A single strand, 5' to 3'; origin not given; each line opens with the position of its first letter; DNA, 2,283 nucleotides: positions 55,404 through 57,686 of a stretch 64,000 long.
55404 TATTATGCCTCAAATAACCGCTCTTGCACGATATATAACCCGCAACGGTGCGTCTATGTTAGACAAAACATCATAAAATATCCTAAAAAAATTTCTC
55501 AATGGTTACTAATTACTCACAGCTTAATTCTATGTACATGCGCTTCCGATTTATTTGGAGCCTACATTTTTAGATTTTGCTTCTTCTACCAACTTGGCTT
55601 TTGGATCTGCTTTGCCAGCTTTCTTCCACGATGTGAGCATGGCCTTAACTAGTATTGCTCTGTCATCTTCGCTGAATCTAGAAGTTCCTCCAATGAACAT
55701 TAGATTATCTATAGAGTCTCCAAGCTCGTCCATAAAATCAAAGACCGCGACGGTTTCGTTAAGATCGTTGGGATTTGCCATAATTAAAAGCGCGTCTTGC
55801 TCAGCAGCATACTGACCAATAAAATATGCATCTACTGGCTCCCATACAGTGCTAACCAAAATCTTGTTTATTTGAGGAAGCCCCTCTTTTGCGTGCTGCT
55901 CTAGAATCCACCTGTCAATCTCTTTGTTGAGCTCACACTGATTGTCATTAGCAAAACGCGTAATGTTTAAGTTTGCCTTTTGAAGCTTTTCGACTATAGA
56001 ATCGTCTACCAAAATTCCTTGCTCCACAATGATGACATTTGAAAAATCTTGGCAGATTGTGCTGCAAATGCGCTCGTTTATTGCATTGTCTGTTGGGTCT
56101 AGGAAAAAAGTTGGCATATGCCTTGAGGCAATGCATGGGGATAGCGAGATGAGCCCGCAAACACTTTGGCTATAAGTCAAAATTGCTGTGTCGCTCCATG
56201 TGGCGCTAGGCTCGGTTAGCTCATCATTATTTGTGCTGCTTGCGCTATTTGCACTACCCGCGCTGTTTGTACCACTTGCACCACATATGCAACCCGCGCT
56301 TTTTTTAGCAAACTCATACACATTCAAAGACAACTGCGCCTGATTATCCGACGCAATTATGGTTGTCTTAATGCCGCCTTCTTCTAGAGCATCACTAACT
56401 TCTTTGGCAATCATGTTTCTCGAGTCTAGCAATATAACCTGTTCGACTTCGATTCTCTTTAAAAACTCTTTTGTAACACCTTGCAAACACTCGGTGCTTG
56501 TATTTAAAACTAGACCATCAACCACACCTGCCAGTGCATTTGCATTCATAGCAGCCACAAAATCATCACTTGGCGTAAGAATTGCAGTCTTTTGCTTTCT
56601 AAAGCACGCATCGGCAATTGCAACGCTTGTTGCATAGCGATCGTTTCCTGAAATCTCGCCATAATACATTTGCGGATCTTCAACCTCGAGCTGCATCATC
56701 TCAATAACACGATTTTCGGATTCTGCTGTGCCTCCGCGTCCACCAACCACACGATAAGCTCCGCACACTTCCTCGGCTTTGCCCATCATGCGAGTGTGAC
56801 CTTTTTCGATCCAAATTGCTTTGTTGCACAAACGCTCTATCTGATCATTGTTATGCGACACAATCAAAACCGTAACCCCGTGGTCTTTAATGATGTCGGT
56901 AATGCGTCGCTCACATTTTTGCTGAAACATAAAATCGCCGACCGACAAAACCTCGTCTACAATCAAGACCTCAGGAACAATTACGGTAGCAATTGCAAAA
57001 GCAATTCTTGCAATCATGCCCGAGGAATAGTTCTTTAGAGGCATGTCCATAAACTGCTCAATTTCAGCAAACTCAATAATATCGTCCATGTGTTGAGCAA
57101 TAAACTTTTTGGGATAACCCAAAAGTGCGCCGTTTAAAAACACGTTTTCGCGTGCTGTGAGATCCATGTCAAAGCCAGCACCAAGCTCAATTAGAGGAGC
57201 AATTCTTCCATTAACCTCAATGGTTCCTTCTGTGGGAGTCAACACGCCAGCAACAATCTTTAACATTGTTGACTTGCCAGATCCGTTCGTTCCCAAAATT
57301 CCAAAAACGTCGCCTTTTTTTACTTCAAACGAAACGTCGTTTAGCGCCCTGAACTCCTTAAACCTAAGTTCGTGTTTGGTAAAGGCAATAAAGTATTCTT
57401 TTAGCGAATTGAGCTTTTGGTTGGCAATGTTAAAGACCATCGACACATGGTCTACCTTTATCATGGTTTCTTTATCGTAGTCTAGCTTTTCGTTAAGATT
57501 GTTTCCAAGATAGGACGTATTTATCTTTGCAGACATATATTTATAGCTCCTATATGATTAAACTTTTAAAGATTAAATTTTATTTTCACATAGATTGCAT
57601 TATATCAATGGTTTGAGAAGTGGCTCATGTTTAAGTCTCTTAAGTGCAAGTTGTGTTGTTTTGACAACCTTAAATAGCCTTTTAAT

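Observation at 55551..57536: Exporter ATPase (TagH/Wzt type) fused to a triple CWB2 module that appears to be cytoplasmic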

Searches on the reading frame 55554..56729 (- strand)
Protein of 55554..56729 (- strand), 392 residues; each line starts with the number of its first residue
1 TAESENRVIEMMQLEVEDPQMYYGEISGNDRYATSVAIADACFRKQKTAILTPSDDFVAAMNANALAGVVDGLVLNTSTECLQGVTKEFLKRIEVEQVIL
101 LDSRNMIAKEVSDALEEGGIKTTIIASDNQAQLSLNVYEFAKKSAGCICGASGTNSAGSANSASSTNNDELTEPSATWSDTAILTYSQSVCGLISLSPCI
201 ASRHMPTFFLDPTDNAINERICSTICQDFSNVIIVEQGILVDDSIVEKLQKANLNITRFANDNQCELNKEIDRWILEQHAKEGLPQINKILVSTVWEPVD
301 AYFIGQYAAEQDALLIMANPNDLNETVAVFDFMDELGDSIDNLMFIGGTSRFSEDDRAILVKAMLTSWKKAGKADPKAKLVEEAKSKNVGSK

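Call 28: predict_structure(alignment_id=A2)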
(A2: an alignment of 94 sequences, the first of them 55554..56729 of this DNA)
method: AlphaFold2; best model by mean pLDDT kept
length: 392 residues; sequences in the alignment: 94
mean_pLDDT: 93.0   pTM: 0.89
mean pLDDT of the five models: 93.0, 92.4, 92.3, 92.2, 92.0
residues with pLDDT >= 90: 344; 70-90: 17; 50-70: 10; < 50: 21
segments of 3 or more residues with pLDDT < 50: 148-167
pLDDT, mean of each block of 10 residues (from residue 1): 98 96 97 98 97 98 97 98 98 98 98 98 98 98 70 43 46 75 98 98 98 98 98 98 98 98 98 98 97 97 98 98 98 96 95 97 97 91 87 67
secondary structure, 60 per line:
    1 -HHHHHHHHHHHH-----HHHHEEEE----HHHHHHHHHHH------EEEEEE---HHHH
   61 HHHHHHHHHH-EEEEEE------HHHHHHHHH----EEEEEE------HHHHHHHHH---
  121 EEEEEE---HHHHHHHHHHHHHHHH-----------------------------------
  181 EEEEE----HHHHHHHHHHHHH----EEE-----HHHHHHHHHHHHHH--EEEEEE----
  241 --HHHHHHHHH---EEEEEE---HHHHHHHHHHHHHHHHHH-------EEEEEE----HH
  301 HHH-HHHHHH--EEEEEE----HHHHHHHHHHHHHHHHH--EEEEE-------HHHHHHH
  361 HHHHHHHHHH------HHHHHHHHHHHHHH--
elements in order: H2-13 H19-22 E23-26 H31-41 E48-53 H57-70 E72-77 H84-92 E97-102 H109-117 E121-126 H130-145 E181-185 H190-202 E207-209 H215-228 E231-236 H243-251 E255-260 H264-281 E289-294 H299-303 H305-310 E313-318 H323-339 E342-346 H354-370 H377-390

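Call 31: fold_search(model_id=the predicted structure, library=pdb)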
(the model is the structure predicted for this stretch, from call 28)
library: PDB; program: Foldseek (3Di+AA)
matches with E <= 10: 1509; with E <= 0.001: 11
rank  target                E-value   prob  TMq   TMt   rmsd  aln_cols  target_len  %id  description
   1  5j72_A                6.6e-14  1.00  0.66  0.42   3.4       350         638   12  Cwp6 from Clostridium difficile (released 2017-02-08)
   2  9f8e_B                1.2e-13  1.00  0.64  0.63   6.9       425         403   16  SLPL/SLPH (H/L) complex from C. difficile SlpA (Ox247_delta_orf2 strain, SLCT11) (released 2025-09-03)
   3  7acy_B                8.7e-13  1.00  0.64  0.67   6.4       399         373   16  H/L (SLPH/SLPL) complex from C. difficile (CD630 strain) (released 2022-03-09)
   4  7acz_B                3.9e-12  1.00  0.64  0.62   5.6       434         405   15  RdeltaD2 H/L (LMW SLP/HMW SLP) complex from C. difficile SlpA (R20291 strain) (released 2022-03-09)
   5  7acz_D                3.9e-12  1.00  0.63  0.61   5.6       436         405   15  RdeltaD2 H/L (LMW SLP/HMW SLP) complex from C. difficile SlpA (R20291 strain) (released 2022-03-09)
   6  7acx_B                7.5e-12  1.00  0.61  0.64   6.1       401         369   17  H/L (SLPH/SLPL) complex from C. difficile (R7404 strain) (released 2022-03-09)
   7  9f8f_B                8.3e-12  1.00  0.60  0.59   5.8       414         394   15  SLPL/SLPH (H/L) complex C. difficile Opt2472 strain (SLCT2) (released 2025-09-03)
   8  5j6q                  1.3e-11  1.00  0.64  0.44   3.4       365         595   14  Cwp8 from Clostridium difficile (released 2017-02-08)
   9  8bby_B                1.8e-11  1.00  0.61  0.57   4.9       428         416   15  VarB H/L (SLPL/SLPH) complex from C. difficile SlpA (R20291 strain) (released 2023-07-12)
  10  7acx_D                2.2e-11  1.00  0.62  0.65   6.4       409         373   17  H/L (SLPH/SLPL) complex from C. difficile (R7404 strain) (released 2022-03-09)
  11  8bby_D                2.9e-11  1.00  0.62  0.59   4.4       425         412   14  VarB H/L (SLPL/SLPH) complex from C. difficile SlpA (R20291 strain) (released 2023-07-12)
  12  4j1q                  1.4e-03  0.66  0.17  0.16  20.8       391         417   10  Crystal structure of a ketoreductase domain from the bacillaene assembly line (released 2014-03-19)
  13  6am7_D                2.9e-03  0.44  0.17  0.17  14.6       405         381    9  Engineered tryptophan synthase b-subunit from Pyrococcus furiosus, PfTrpB2B9 (released 2018-05-16)
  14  3hn7                  3.1e-03  0.57  0.21  0.18  16.5       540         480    7  Crystal structure of a murein peptide ligase mpl (psyc_0032) from psychrobacter arcticus 273-4 at 1.65 A resolution (released 2009-06-16)
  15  6jl6_B                3.4e-03  0.54  0.19  0.21  16.6       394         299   10  Crystal structure of aspartate transcarbamoylase from Trypanosoma cruzi in complex with phosphate (Pi). (released 2020-03-04)
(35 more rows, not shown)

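Call 32: search_solved_structures(query=window:55554-56729:-, max_evalue=1, show_alignments=2)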
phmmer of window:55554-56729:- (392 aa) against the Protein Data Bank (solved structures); distinct sequences matched with E-value up to 1: 3.
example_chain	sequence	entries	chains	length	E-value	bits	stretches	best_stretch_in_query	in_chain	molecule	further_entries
7acz_B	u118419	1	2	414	0.0061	18.9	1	25-157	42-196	SLPH (HMW SLP)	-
8bby_B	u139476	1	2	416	0.0062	18.8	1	25-157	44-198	S-layer protein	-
6spc_m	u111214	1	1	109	0.73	12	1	127-175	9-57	30S ribosomal protein S13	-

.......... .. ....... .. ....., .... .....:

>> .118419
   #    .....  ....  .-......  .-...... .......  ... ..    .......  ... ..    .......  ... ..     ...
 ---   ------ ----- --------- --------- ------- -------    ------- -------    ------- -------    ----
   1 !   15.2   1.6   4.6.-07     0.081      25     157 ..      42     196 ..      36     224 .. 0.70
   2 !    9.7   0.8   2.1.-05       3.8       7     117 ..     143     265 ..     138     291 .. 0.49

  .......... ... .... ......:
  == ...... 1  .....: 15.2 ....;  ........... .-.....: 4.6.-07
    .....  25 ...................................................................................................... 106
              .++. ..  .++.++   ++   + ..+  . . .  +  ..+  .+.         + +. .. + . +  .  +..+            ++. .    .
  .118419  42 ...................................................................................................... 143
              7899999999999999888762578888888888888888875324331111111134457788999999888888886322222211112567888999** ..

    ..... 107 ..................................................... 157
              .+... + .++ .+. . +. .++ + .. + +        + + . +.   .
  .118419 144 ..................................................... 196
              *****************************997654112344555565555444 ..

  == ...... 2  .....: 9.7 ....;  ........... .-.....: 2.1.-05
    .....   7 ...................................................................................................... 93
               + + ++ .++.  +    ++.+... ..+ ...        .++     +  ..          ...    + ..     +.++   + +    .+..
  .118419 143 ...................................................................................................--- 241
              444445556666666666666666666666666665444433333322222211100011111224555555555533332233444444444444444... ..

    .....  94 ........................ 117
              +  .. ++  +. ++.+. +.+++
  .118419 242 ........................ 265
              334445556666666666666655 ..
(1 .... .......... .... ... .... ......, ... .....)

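Call 77: search_protein_representatives(protein=window:55554-56684:-)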
Query: 377 residues. Proteins with E-value up to 0.001 (for the whole library): 4070; up to 1e-10: 178; up to 1e-30: 2. The best 150 are listed.
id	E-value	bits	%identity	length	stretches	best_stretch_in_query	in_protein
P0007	4.2e-63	229.9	35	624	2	161-350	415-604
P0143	4.1e-52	193.8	36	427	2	162-351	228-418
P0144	2.4e-27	112.3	32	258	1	100-349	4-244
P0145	4.3e-25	104.9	25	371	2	162-355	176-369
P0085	6.8e-24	101.0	26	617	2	161-355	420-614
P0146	2.0e-21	92.9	25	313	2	157-350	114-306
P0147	9.1e-21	90.7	29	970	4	161-264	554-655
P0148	1.0e-19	87.2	28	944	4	161-261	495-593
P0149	1.0e-18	83.9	26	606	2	160-350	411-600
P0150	1.2e-17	80.4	27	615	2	161-352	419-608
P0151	2.3e-17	79.5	30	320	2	7-121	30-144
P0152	6.3e-17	78.1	27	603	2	163-349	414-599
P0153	9.3e-17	77.5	28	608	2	162-349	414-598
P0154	2.1e-16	76.4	32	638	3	9-101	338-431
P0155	2.1e-15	73.0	31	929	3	10-100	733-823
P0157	4.0e-15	72.1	25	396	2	161-344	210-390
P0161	1.2e-14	70.6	25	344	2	158-343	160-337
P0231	6.7e-12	61.5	25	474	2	142-339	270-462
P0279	3.8e-11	59.1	25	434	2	133-335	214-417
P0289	4.8e-11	58.7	25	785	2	142-340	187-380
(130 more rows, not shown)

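Call 78: search_protein_families(library=pfam, proteins=[P0147, P0148, P0145, P0146, P0157, P0289, P0279, P0231, P0143, P0161], max_evalue=0.001)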
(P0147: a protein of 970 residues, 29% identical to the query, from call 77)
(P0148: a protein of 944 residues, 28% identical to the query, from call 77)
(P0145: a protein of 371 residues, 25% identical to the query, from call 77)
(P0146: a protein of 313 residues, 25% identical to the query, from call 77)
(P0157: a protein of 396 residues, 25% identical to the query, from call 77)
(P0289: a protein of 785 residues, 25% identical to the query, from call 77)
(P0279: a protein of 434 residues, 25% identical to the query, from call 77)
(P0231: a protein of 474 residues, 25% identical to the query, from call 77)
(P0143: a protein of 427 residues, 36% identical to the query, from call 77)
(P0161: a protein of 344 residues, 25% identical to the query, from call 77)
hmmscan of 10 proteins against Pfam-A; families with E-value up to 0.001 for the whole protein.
P0147 (970 aa): 2 families
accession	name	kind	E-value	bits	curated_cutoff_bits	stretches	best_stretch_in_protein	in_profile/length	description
PF04122.17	CW_binding_2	-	2.4e-83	275.1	24.9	6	535-621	1-72/73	Cell wall binding domain 2 (CWB2)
PF01183.26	Glyco_hydro_25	-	7.6e-15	56.1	27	1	766-946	2-180/180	Glycosyl hydrolases family 25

P0148 (944 aa): 2 families
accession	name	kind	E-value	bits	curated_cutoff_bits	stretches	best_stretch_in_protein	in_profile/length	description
PF04122.17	CW_binding_2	-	6.4e-84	277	24.9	6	141-228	1-73/73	Cell wall binding domain 2 (CWB2)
PF01832.25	Glucosaminidase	-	7.1e-13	49.7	30.2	1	793-924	3-121/123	Mannosyl-glycoprotein endo-beta-N-acetylglucosaminidase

P0145 (371 aa): 1 family
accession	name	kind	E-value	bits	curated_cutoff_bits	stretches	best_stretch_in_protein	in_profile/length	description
PF04122.17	CW_binding_2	-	7.5e-15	55.7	24.9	1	46-132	2-72/73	Cell wall binding domain 2 (CWB2)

P0146 (313 aa): 1 family
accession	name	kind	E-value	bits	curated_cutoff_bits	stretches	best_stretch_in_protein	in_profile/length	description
PF04122.17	CW_binding_2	-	3.8e-12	47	24.9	1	223-289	19-64/73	Cell wall binding domain 2 (CWB2)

P0157 (396 aa): 2 families
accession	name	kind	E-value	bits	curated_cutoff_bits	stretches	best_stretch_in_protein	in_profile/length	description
PF04122.17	CW_binding_2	-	3e-49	165.9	24.9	3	90-174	6-73/73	Cell wall binding domain 2 (CWB2)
PF05345.18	He_PIG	-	2.9e-12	47.3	24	1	2-71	16-96/96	Putative Ig domain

P0289 (785 aa): 2 families
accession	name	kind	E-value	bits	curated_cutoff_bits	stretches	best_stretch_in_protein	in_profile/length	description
PF04122.17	CW_binding_2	-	6e-50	168.1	24.9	3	84-169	1-71/73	Cell wall binding domain 2 (CWB2)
PF19789.6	DUF6273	-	3.8e-12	46.8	23.5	1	616-784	20-169/172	Domain of unknown function (DUF6273)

P0279 (434 aa): 1 family
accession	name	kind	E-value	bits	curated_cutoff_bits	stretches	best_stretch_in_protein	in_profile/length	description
PF04122.17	CW_binding_2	-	7e-47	158.3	24.9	3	224-313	1-73/73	Cell wall binding domain 2 (CWB2)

P0231 (474 aa): 4 families
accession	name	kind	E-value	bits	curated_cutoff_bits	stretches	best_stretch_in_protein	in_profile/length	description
PF04122.17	CW_binding_2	-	9.4e-50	167.5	24.9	3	168-255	1-71/73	Cell wall binding domain 2 (CWB2)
PF09479.16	Flg_new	-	9.3e-14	51.7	27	1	86-152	1-65/65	Listeria-Bacteroides repeat domain (List_Bact_rpt)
PF02369.22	Big_1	-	0.00015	22.2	34.9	1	33-84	12-66/93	Bacterial Ig-like domain (group 1)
PF13620.12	CarboxypepD_reg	-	0.00037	21.2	32.3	1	42-83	2-43/82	Carboxypeptidase regulatory-like domain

P0143 (427 aa): 1 family
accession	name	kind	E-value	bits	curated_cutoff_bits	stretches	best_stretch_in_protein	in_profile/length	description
PF04122.17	CW_binding_2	-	2.2e-06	28.6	24.9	0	106-185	2-66/73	Cell wall binding domain 2 (CWB2)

P0161 (344 aa): 1 family
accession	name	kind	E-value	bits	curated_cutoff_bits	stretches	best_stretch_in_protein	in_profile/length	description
PF04122.17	CW_binding_2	-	7.8e-55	183.8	24.9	3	44-129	3-73/73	Cell wall binding domain 2 (CWB2)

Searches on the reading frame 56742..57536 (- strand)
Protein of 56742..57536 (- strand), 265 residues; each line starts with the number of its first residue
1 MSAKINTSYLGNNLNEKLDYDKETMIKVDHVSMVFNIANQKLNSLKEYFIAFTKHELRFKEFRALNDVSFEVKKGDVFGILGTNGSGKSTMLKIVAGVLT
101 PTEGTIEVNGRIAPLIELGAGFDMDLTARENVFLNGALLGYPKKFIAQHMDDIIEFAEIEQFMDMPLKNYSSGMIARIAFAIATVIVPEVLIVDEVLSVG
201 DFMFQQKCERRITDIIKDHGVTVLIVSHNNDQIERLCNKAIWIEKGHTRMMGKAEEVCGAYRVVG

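Call 69: search_solved_structures(query=window:56742-57536:-, max_evalue=1e-20)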
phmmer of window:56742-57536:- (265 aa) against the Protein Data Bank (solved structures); distinct sequences matched with E-value up to 1e-20: 27.
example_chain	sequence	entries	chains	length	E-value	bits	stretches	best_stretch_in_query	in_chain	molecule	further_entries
6jbh_A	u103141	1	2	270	1.8e-55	191.9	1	60-261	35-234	TarH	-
6amx_A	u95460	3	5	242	2.7e-54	188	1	60-261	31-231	ABC transporter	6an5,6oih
6m96_A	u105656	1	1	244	7e-54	186.6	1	60-261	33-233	ABC transporter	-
8dku_A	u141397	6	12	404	9.5e-54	186.2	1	60-261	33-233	ABC transporter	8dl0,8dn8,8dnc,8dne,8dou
7k2t_A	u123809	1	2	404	2.5e-53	184.8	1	60-261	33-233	ABC transporter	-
7dd0_A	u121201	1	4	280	1.4e-51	179.1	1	60-262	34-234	Teichoic acids export ATP-binding protein TagH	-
9qhw_C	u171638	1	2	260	3e-50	174.7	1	33-262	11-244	ABC transporter ATP-binding protein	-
9qfx_C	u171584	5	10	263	3.1e-50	174.7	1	33-262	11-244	ABC transporter ATP-binding protein | Probable o-antigen/lipopolysaccharide transport ATP-binding protein ABC transporter RfbE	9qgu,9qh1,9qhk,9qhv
9qhx_C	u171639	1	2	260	7.9e-50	173.4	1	33-262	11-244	ABC transporter ATP-binding protein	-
9qhj_C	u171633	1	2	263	8.2e-50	173.3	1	33-262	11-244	Probable o-antigen/lipopolysaccharide transport ATP-binding protein ABC transporter RfbE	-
9cfl_B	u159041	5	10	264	8.4e-47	163.4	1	30-262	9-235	Teichoic acids export ATP-binding protein TagH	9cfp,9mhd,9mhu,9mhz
8s7v_K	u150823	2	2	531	1.5e-31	113.4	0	109-258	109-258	Glycine betaine/carnitine/choline transport ATP-binding protein OpuCA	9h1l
8tsi_A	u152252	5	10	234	2.4e-29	106.3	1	68-261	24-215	ABC transporter ATP-binding protein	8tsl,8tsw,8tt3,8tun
8tsh_A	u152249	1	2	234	6.3e-29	104.9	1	68-261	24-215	ABC transporter ATP-binding protein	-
4yer_A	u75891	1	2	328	9.6e-29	104.3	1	57-256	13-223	ABC transporter ATP-binding protein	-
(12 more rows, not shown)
